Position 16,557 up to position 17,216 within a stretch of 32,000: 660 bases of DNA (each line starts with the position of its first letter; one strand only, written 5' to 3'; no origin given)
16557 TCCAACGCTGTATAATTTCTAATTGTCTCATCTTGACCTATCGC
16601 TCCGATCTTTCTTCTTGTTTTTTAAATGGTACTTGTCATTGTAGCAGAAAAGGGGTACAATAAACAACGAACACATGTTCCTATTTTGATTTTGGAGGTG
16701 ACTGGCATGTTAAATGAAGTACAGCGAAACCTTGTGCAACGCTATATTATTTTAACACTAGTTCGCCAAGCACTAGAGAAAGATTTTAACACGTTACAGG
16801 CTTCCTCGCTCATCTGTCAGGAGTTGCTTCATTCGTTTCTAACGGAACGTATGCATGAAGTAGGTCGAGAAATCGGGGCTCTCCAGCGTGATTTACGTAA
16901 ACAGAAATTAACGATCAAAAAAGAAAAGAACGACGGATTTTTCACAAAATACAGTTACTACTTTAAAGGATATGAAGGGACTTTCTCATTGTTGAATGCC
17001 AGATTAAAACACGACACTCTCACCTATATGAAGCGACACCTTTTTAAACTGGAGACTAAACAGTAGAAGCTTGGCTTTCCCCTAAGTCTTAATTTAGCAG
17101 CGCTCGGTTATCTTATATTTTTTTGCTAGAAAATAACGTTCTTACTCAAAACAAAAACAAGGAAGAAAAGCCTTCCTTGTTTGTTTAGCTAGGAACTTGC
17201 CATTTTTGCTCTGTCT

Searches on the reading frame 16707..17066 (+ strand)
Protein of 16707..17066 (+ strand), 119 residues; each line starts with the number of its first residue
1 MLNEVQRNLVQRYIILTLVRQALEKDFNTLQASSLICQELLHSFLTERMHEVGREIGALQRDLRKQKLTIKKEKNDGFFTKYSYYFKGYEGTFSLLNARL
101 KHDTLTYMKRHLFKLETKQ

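Call 3: search_protein_families(library=pfam, proteins=[window:16707-17066:+], max_evalue=0.1)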
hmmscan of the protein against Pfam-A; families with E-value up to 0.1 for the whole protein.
window:16707-17066:+ (119 aa): 1 family
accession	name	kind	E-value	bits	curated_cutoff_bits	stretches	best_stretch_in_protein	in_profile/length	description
PF12783.13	Sec7-like_HUS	-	0.022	15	27.3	1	6-53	60-107/161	Mon2/Sec7/BIG1-like, HUS domain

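Call 6: search_protein_families(library=ncbifam, proteins=[window:16707-17066:+], max_evalue=0.1)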
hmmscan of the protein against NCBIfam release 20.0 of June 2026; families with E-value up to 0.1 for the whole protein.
window:16707-17066:+ (119 aa): 0 families

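Call 14: find_homologous_proteins(query=window:16707-17066:+, max_evalue=0.001)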
Query window:16707-17066:+ (119 aa): 1 proteins with E <= 0.001 among 6 candidates.
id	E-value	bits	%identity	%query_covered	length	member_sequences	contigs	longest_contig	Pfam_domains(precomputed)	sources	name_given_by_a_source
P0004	2.2e-66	239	95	100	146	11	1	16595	PF26325.1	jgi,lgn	jgi:hypothetical protein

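Call 24: search_protein_representatives(protein=window:16707-17066:+)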
Query: 119 residues. Proteins with E-value up to 0.001 (for the whole library): 34; up to 1e-10: 4; up to 1e-30: 1. The best 34 are listed.
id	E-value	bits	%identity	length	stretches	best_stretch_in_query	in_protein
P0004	6.9e-67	238.6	95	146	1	1-119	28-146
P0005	3.2e-22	95.0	43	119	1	2-110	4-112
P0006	1.4e-15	73.7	32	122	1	2-114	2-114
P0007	6.4e-12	61.9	31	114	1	4-112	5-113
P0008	3.1e-10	56.5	32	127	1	4-103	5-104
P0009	9.1e-10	54.9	32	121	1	8-108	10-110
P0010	1.7e-09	54.1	30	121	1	6-113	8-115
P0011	8.2e-09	51.9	33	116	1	3-104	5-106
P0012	5.9e-08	49.1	28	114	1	6-110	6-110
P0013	3.3e-07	46.7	31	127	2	6-104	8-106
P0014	4.5e-07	46.3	26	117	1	2-114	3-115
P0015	3.8e-06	43.3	26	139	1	2-110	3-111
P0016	5.3e-06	42.8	25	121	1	3-106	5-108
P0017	7.0e-06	42.5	29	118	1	7-105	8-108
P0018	1.1e-05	41.8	25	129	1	2-104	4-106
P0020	1.2e-05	41.7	28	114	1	1-109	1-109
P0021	1.2e-05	41.6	25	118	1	6-112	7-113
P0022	1.3e-05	41.6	23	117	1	4-114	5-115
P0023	4.1e-05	40.0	28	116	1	5-101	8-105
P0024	4.8e-05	39.7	28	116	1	5-106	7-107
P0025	6.5e-05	39.3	35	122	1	7-102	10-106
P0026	1.2e-04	38.4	32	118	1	1-94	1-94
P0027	1.5e-04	38.1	21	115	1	2-108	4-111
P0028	2.8e-04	37.3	26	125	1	2-112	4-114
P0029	2.9e-04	37.2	27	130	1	5-105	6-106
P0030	2.9e-04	37.2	24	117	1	2-113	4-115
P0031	4.0e-04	36.8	26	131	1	3-111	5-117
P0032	5.6e-04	36.3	33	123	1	10-112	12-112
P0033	6.9e-04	36.0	24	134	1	6-115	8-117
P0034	7.4e-04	35.9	24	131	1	3-94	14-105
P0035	7.7e-04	35.9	22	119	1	3-111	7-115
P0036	9.2e-04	35.6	24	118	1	4-112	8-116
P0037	9.3e-04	35.6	23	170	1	4-112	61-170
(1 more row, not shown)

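Call 26: find_homologous_proteins(query=A3, max_evalue=0.001)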
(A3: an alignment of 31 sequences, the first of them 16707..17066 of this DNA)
Query A3 (31 sequences) (119 aa, profile of the alignment): 10 proteins with E <= 0.001 among 1058 candidates.
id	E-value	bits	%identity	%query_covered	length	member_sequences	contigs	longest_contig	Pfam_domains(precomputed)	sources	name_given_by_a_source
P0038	3.0e-36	142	31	85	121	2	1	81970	PF26325.1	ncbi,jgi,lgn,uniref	ncbi:MAG: hypothetical protein ACK4M9_18665 [Anaerobacillus sp.]|jgi:hypothetical protein|uniref:hyp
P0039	8.2e-36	140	29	85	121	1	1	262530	PF26325.1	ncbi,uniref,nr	ncbi:hypothetical protein H1D32_09300 [Anaerobacillus sp. CMMVII]|uniref:hypothetical protein n=1 Ta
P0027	2.9e-35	139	21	93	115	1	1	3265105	PF26325.1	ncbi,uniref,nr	ncbi:hypothetical protein [Bacillus sp. FJAT-45350]|uniref:hypothetical protein n=1 Tax=Bacillus sp.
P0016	3.3e-35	139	27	85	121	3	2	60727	PF26325.1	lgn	-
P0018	9.9e-34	134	30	85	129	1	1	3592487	PF26325.1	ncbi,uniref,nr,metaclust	ncbi:hypothetical protein [Salisediminibacterium selenitireducens]|uniref:Uncharacterized protein n=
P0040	4.6e-32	128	29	85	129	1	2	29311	PF26325.1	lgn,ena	-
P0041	2.5e-31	126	28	85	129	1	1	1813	PF26325.1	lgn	-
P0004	8.0e-31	124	95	100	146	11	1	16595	PF26325.1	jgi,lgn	jgi:hypothetical protein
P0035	1.9e-25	107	23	74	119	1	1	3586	PF26325.1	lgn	-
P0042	8.6e-10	57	32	34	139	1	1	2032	PF26325.1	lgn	-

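Call 27: search_protein_families(library=pfam, alignment_id=A3, max_evalue=0.01)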
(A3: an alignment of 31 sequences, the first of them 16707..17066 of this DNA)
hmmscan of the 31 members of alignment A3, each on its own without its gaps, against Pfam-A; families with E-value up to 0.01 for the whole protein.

A. member 1, window:16707-17066:+ (119 aa): 0 families

B. families by the number of members that match (of 31 scanned): 1 family
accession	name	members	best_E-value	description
PF09357.15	RteC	1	0.0098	RteC protein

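Call 28: find_encoding_contigs(protein=P0038, flank=3000, max_places=2)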
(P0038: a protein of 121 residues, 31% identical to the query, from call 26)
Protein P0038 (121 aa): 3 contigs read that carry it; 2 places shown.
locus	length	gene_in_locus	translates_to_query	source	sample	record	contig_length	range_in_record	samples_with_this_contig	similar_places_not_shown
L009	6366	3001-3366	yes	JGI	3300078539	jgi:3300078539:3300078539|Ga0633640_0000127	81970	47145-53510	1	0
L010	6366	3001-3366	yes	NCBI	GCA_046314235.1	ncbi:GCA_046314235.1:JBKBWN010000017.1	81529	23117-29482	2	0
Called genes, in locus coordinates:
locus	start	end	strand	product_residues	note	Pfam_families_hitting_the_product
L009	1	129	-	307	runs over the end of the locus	PF00005:ABC_tran, PF13304:AAA_21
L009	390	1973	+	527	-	PF00128:Alpha-amylase, PF16657:Malt_amylase_C (weak), PF23915:SusG_C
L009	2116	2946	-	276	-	PF00160:Pro_isomerase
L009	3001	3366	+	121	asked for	PF26325:YhjD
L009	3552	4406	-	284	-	PF01026:TatD_DNase (weak), PF04909:Amidohydro_2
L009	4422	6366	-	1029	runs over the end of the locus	PF00583:Acetyltransf_1, PF13302:Acetyltransf_3 (faint), PF13673:Acetyltransf_10, PF13508:Acetyltransf_7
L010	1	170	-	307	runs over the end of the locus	PF00005:ABC_tran, PF13304:AAA_21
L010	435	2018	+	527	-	PF00128:Alpha-amylase, PF16657:Malt_amylase_C (faint), PF23915:SusG_C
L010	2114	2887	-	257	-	PF00160:Pro_isomerase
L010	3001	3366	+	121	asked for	PF26325:YhjD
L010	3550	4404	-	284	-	PF01026:TatD_DNase (weak), PF04909:Amidohydro_2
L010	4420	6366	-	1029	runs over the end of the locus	PF00583:Acetyltransf_1, PF13302:Acetyltransf_3 (weak), PF13673:Acetyltransf_10, PF13508:Acetyltransf_7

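Call 29: find_encoding_contigs(protein=P0039, flank=3000, max_places=2)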
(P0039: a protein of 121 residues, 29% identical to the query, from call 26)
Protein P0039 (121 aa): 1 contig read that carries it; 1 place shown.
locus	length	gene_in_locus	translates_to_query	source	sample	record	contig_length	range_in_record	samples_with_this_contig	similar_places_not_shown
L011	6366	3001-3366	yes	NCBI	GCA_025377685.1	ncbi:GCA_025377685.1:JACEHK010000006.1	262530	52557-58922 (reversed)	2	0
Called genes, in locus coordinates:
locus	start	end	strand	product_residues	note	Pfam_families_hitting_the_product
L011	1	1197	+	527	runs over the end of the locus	PF00128:Alpha-amylase, PF23915:SusG_C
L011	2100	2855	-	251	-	PF00160:Pro_isomerase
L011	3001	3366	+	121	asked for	PF26325:YhjD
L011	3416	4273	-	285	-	PF04909:Amidohydro_2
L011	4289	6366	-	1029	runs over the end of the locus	PF00583:Acetyltransf_1, PF13673:Acetyltransf_10, PF13508:Acetyltransf_7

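Call 30: find_encoding_contigs(protein=P0027, flank=3000, max_places=2)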
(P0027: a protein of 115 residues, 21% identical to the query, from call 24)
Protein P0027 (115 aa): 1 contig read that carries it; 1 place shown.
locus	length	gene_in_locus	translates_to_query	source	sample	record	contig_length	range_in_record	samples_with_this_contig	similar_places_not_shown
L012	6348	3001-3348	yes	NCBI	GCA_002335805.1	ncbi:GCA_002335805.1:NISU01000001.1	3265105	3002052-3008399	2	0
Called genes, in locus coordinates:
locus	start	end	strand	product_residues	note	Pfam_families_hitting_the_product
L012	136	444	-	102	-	-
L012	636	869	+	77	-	PF01381:HTH_3 (weak)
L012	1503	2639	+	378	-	PF13814:Replic_Relax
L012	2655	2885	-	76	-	PF01726:LexA_DNA_bind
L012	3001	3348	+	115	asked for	PF26325:YhjD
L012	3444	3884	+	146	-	PF13274:SocA_Panacea (faint)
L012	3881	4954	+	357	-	-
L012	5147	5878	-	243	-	PF01520:Amidase_3, PF00395:SLH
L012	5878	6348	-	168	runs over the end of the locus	PF05105:Phage_holin_4_1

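Call 31: find_encoding_contigs(protein=P0018, flank=3000, max_places=2)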
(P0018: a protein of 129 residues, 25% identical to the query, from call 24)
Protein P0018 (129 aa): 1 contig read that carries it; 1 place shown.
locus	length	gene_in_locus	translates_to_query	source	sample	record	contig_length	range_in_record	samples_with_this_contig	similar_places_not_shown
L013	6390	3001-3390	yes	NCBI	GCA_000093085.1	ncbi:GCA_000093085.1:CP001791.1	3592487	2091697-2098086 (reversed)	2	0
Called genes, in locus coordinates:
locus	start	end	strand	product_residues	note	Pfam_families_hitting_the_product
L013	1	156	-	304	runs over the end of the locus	PF00005:ABC_tran, PF13304:AAA_21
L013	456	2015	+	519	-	PF00128:Alpha-amylase, PF23915:SusG_C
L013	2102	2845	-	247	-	PF00160:Pro_isomerase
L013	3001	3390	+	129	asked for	PF26325:YhjD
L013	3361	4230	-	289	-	PF04909:Amidohydro_2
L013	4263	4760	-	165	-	PF14183:YwpF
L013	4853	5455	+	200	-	-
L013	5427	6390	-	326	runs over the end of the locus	PF20990:DUF2207_C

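Call 34: list_cluster_members(proteins=[P0005, P0006, P0007, P0008, P0009, P0010, P0011, P0012, P0013, P0014])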
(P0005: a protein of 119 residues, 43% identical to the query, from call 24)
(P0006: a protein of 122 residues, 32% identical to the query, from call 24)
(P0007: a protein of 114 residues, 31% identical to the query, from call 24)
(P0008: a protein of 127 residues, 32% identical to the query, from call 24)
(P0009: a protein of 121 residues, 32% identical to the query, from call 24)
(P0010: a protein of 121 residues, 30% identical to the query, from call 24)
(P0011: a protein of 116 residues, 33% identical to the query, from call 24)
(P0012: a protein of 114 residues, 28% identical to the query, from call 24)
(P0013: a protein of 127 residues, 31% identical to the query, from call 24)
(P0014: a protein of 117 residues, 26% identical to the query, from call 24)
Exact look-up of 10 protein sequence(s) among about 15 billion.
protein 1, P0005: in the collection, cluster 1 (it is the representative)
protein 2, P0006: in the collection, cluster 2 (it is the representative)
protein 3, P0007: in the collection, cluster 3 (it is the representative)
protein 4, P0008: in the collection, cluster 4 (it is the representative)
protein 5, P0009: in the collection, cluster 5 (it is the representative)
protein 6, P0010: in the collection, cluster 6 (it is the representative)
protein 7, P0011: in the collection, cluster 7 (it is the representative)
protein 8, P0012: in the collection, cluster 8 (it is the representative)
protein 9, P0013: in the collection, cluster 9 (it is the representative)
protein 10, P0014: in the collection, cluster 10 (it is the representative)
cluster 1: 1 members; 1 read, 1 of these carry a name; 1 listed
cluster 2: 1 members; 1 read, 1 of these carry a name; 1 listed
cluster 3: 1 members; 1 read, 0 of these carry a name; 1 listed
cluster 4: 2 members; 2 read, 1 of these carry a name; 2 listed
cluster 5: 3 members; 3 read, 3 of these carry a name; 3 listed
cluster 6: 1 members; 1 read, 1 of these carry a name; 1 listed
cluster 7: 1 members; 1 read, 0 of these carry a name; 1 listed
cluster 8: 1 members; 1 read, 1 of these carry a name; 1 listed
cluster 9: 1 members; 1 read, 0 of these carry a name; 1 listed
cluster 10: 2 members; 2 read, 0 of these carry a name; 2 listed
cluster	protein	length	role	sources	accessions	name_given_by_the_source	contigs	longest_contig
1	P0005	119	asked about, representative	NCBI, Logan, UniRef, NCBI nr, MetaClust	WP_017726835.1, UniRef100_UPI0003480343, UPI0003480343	hypothetical protein [Halalkalibacterium ligniniphilum] | hypothetical protein n=1 Tax=Halalkalibacterium ligniniphilum TaxID=1134413 ... | status=active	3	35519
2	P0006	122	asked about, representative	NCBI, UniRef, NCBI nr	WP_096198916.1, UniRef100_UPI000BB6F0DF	hypothetical protein [Bacillus sp. FJAT-45350] | hypothetical protein n=1 Tax=Bacillus sp. FJAT-45350 TaxID=2011014 RepID=UPI000BB6F0DF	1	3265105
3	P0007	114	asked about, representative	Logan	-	-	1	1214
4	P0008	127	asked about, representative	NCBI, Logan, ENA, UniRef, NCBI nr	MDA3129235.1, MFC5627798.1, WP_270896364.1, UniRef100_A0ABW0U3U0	hypothetical protein ACFPTR_02680 [Aliibacillus thermotolerans] | Uncharacterized protein n=1 Tax=Aliibacillus thermotolerans TaxID=1834418 ... | hypothetical protein [Aliibacillus thermotolerans]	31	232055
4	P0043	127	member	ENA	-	-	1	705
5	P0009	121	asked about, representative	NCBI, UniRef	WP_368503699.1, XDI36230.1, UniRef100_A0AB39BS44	hypothetical protein AB3N04_16210 [Alkalihalophilus sp. As8PL] | Uncharacterized protein n=1 Tax=Alkalihalophilus sp. As8PL TaxID=3237103 ...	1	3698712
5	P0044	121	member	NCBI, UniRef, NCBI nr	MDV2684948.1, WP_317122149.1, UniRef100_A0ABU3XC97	hypothetical protein RYX56_11265 [Alkalihalophilus lindianensis] | Uncharacterized protein n=1 Tax=Alkalihalophilus lindianensis TaxID=1630542 ... | hypothetical protein [Alkalihalophilus lindianensis]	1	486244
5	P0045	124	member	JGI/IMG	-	hypothetical protein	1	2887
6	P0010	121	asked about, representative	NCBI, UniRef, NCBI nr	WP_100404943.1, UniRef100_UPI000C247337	hypothetical protein [Bacillus solitudinis] | hypothetical protein n=1 Tax=Bacillus solitudinis TaxID=2014074 RepID=UPI000C247337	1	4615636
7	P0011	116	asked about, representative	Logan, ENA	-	-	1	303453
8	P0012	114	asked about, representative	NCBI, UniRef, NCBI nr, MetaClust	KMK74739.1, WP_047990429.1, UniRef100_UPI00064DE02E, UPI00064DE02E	hypothetical protein [Alkalihalobacillus pseudalcaliphilus] | hypothetical protein n=1 Tax=Alkalihalobacillus pseudalcaliphilus TaxID=79884 ... | status=active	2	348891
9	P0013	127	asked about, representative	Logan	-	-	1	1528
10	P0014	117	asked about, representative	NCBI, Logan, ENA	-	-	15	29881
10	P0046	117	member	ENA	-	-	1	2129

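Call 35: find_encoding_contigs(protein=P0005, flank=3000, max_places=2)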
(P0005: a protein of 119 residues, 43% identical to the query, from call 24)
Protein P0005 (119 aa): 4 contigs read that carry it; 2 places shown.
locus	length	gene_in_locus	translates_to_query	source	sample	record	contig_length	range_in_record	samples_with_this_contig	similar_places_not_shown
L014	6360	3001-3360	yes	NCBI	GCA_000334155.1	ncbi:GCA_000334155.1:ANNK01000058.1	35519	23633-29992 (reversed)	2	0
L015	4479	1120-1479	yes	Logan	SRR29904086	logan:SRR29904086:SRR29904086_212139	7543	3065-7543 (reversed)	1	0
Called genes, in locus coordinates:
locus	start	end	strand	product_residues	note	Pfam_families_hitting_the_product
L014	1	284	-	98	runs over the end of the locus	PF08858:IDEAL (weak)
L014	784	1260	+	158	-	PF00672:HAMP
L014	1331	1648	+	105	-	-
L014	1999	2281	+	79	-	PF03471:CorC_HlyC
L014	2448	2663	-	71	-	-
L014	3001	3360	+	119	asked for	PF26325:YhjD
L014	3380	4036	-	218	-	PF02254:TrkA_N, PF03446:NAD_binding_2 (faint), PF02080:TrkA_C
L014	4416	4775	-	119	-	PF00072:Response_reg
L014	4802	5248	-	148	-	PF01584:CheW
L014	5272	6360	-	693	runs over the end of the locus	PF01627:Hpt, PF07194:P2, PF02895:H-kinase_dim, PF02518:HATPase_c, PF01584:CheW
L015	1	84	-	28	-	?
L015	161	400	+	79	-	PF03471:CorC_HlyC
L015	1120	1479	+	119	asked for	PF26325:YhjD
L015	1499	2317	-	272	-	PF02254:TrkA_N, PF02080:TrkA_C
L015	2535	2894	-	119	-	PF00072:Response_reg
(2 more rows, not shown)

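Call 36: find_encoding_contigs(protein=P0016, flank=3000, max_places=2)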
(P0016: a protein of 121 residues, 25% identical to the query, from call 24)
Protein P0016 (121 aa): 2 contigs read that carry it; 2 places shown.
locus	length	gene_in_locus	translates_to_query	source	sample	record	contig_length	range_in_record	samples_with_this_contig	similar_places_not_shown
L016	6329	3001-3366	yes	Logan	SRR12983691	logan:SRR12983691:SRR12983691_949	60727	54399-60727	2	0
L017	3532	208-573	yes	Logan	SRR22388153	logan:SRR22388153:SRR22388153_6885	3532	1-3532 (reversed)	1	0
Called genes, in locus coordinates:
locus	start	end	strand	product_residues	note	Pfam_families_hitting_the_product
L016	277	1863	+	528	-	PF00128:Alpha-amylase, PF23915:SusG_C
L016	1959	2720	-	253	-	PF00160:Pro_isomerase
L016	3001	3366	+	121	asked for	PF26325:YhjD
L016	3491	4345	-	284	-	PF04909:Amidohydro_2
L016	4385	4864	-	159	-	PF14183:YwpF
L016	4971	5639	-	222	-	PF09580:Spore_YhcN_YlaJ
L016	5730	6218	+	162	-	-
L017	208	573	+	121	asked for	PF26325:YhjD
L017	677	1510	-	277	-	PF04909:Amidohydro_2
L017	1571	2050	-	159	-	PF14183:YwpF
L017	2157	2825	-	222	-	PF09580:Spore_YhcN_YlaJ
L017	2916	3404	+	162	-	-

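Call 37: find_encoding_contigs(protein=P0040, flank=3000, max_places=2)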
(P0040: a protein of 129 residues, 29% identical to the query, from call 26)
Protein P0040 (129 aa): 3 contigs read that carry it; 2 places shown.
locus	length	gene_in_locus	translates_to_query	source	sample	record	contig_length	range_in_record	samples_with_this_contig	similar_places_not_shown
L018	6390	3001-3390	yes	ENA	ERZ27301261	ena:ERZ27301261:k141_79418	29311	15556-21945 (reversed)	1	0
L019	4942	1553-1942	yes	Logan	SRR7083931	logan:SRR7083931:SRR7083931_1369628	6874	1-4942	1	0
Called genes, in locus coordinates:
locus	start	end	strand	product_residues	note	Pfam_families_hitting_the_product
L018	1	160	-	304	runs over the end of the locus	PF00005:ABC_tran, PF13304:AAA_21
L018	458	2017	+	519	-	PF00128:Alpha-amylase, PF16657:Malt_amylase_C (weak), PF08533:Glyco_hydro_42C (weak), PF23915:SusG_C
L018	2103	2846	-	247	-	PF00160:Pro_isomerase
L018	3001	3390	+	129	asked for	PF26325:YhjD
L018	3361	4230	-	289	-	PF04909:Amidohydro_2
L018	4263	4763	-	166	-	PF14183:YwpF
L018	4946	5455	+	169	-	-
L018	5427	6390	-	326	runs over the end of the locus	PF20990:DUF2207_C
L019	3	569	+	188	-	?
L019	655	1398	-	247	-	PF00160:Pro_isomerase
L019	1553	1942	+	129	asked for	PF26325:YhjD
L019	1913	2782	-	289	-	PF04909:Amidohydro_2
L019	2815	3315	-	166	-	PF14183:YwpF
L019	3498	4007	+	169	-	-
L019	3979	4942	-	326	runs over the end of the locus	PF20990:DUF2207_C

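Call 44: list_cluster_members(proteins=[P0015, P0017, P0020, P0021, P0022, P0023, P0024, P0025, P0026, P0028])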
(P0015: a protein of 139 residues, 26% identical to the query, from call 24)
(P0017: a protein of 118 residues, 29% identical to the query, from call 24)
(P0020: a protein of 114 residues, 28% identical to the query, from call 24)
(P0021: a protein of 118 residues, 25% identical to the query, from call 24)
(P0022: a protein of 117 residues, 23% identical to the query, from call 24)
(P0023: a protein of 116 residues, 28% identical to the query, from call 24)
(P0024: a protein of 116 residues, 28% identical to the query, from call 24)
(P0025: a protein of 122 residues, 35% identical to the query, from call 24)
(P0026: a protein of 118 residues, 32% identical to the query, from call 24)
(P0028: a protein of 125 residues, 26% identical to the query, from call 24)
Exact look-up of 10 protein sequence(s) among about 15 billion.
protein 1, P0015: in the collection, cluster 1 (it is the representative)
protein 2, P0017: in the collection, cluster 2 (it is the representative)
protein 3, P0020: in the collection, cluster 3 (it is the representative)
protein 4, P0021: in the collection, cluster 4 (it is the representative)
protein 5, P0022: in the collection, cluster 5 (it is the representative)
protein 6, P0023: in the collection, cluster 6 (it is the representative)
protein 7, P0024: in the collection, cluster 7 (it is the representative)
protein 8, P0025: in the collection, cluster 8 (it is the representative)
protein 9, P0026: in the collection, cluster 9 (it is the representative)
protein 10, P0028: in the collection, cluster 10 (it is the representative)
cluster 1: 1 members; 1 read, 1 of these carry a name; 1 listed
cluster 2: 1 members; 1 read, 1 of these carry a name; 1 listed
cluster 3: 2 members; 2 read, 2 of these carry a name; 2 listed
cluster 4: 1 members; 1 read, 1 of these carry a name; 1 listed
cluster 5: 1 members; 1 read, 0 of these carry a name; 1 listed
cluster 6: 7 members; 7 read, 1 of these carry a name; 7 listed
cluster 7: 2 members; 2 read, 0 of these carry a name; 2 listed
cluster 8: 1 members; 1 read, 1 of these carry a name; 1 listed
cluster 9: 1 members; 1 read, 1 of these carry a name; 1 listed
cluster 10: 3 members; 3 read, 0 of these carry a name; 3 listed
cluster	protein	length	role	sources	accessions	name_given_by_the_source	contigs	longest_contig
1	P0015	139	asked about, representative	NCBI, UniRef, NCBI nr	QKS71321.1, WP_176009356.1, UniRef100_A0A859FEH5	hypothetical protein FLK61_31940 [Paenalkalicoccus suaedae] | Uncharacterized protein n=1 Tax=Paenalkalicoccus suaedae TaxID=2592382 ... | hypothetical protein [Paenalkalicoccus suaedae]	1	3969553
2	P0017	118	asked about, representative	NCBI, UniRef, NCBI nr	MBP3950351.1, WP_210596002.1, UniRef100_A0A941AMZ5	hypothetical protein [Bacillus suaedae] | Uncharacterized protein n=1 Tax=Halalkalibacter suaedae TaxID=2822140 ...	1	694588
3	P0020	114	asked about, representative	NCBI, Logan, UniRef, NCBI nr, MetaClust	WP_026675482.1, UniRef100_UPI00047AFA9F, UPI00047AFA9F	hypothetical protein [Alkalihalobacterium bogoriense] | hypothetical protein n=1 Tax=Alkalihalobacterium bogoriense TaxID=246272 ... | status=active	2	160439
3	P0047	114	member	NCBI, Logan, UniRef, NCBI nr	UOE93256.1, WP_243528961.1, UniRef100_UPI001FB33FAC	hypothetical protein [Alkalihalobacillus sp. LMS39] | hypothetical protein n=1 Tax=Alkalihalobacillus sp. LMS39 TaxID=2924032 ...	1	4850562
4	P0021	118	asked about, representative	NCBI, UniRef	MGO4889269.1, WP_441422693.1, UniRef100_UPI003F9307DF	hypothetical protein ACJ2A9_16085 [Anaerobacillus sp. MEB173] | hypothetical protein n=1 Tax=Anaerobacillus sp. MEB173 TaxID=3383345 RepID=UPI003F9307DF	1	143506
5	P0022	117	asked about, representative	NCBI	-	-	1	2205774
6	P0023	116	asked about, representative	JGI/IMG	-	-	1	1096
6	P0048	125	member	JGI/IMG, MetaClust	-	\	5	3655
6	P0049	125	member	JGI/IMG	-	-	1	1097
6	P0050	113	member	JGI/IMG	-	-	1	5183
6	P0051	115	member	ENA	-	-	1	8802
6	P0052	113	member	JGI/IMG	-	-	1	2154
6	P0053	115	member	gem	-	-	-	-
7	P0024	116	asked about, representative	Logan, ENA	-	-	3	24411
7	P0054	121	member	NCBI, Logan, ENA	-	-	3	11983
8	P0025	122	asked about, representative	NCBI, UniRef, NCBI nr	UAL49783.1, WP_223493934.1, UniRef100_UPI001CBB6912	hypothetical protein K7887_22720 (plasmid) [Sutcliffiella horikoshii] | hypothetical protein n=1 Tax=Sutcliffiella horikoshii TaxID=79883 RepID=UPI001CBB6912 | hypothetical protein [Sutcliffiella horikoshii]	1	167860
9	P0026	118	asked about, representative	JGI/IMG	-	hypothetical protein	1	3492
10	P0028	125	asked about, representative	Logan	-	-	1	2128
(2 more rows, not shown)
